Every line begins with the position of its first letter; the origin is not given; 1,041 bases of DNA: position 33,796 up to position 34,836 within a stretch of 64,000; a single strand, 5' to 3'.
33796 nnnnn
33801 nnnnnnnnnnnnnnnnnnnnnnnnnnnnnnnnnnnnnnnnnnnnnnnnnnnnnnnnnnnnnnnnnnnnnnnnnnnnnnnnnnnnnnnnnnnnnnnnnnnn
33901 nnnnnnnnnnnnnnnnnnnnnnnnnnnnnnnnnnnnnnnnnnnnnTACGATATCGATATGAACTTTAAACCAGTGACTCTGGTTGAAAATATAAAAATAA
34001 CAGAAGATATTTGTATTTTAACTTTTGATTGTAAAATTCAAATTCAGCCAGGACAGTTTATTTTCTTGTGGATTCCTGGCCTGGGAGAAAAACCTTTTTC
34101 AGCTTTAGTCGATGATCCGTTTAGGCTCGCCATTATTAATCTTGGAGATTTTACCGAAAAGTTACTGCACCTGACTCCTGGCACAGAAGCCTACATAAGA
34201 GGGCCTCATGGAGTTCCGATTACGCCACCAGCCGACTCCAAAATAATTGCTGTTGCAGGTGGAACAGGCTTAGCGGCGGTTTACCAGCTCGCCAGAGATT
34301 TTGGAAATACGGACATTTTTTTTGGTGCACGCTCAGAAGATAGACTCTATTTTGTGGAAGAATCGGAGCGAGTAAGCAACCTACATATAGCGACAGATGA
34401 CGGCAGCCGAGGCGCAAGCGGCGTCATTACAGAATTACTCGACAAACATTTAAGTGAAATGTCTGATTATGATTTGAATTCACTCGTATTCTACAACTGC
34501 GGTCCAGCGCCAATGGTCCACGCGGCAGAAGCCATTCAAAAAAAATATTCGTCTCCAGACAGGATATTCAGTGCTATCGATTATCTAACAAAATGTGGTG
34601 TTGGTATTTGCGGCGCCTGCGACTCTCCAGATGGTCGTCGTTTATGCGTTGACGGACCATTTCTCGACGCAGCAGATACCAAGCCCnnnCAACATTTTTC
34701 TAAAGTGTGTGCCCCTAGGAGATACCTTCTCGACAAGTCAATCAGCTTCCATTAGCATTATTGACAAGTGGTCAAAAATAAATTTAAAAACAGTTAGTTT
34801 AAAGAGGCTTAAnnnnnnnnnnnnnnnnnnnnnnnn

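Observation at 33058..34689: Single-chain fusion of a dihydropyrimidine-dehydrogenase-like FMN barrel with a PyrK-like FAD/[2Fe-2S] reductase, beside the malonate uptake and activation genes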

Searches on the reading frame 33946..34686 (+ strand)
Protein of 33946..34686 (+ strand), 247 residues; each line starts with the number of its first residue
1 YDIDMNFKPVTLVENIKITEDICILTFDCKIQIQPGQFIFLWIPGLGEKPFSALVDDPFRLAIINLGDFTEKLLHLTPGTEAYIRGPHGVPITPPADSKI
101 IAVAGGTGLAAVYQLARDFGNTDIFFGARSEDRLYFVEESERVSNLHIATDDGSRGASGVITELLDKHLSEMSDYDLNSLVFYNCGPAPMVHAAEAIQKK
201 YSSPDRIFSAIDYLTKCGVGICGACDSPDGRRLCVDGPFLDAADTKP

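Call 60: search_solved_structures(query=window:33946-34686:+, max_evalue=0.000001, show_alignments=3)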
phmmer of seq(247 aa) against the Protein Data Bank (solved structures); distinct sequences matched with E-value up to 0.000001: 7.
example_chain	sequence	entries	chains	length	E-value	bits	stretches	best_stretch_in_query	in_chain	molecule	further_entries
4ylf_A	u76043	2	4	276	4.8e-20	75.1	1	12-240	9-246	Dihydroorotate dehydrogenase B (NAD(+)), electron transfer subunit homolog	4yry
1ep1_B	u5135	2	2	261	6e-17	65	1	34-239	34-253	DIHYDROOROTATE DEHYDROGENASE B (PYRK SUBUNIT)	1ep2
1ep3_B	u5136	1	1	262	6.1e-17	64.9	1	34-239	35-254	DIHYDROOROTATE DEHYDROGENASE B (PYRK SUBUNIT)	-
5ksw_B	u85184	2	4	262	3.1e-16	62.6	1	34-239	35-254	Dihydroorotate dehydrogenase B (NAD(+)), electron transfer subunit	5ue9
9nez_C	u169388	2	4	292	3.9e-15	59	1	31-241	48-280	Sulfhydrogenase 1 subunit gamma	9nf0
5jca_S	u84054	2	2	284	1.2e-14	57.4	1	33-242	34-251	NADH-dependent Ferredoxin:NADP Oxidoreductase (NfnI) subunit beta | NADH-dependent Ferredoxin:NADP Oxidoreductase subunit beta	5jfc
5vj7_B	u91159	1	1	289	1.7e-08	37.3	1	32-243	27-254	Ferredoxin-NADP(+) reductase subunit alpha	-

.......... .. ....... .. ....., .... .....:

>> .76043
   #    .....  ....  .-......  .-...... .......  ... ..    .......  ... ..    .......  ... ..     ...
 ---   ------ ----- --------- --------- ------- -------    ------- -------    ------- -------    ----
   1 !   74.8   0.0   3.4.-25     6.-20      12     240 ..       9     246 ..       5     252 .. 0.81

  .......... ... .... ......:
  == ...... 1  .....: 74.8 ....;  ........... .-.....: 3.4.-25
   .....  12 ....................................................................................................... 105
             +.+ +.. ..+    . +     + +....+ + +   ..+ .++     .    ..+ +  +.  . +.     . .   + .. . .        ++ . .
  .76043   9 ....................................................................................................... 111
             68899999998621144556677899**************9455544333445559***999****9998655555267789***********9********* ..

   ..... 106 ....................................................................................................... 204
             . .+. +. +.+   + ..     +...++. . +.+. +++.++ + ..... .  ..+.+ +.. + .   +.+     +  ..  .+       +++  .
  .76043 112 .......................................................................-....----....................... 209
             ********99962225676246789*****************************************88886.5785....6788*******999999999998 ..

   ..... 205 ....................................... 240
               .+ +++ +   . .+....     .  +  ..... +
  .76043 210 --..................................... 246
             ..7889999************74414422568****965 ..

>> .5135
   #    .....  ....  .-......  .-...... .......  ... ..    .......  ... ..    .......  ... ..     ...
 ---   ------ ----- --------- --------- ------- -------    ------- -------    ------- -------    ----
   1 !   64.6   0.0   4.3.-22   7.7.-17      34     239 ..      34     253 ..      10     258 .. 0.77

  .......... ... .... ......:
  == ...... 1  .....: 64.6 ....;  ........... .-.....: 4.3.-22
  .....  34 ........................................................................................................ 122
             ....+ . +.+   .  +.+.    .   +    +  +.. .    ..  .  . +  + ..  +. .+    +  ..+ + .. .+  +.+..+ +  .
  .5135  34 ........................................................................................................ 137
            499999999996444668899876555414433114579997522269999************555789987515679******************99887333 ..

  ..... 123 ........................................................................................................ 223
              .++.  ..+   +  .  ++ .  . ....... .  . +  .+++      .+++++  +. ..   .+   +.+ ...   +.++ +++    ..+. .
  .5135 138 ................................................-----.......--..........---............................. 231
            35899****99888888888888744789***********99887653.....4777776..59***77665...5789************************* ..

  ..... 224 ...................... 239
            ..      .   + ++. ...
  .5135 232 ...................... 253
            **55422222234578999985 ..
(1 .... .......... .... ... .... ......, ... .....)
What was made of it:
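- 33970..34668 (+): C-terminal PyrK-like electron-transfer module (aa 305-537): FAD-binding beta-barrel, NAD(P)-binding Rossmann fold and a [2Fe-2S] tail. PDB matches: NfnA-type PyrK homologue 4ylf at 75 bits and Lactococcus PyrK 1ep1_B at 65 bits (call 60).
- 34084..34101 (+): GEKPFS (aa 343-348), the FAD-binding R-x-[YF]-S-type motif. It aligns with RRPIS of PyrK. Alignment in call 60.
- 34594..34662 (+): [2Fe-2S] ligand motif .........-x8-CVDGPF, with Cys513, Cys518, Cys521 and Cys530. Aligns with the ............C motif of Lactococcus PyrK (call 60).
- On Class 1B dihydroorotate dehydrogenase (PyrD/PyrK type): All motifs align with 1EP1_B (call 60).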
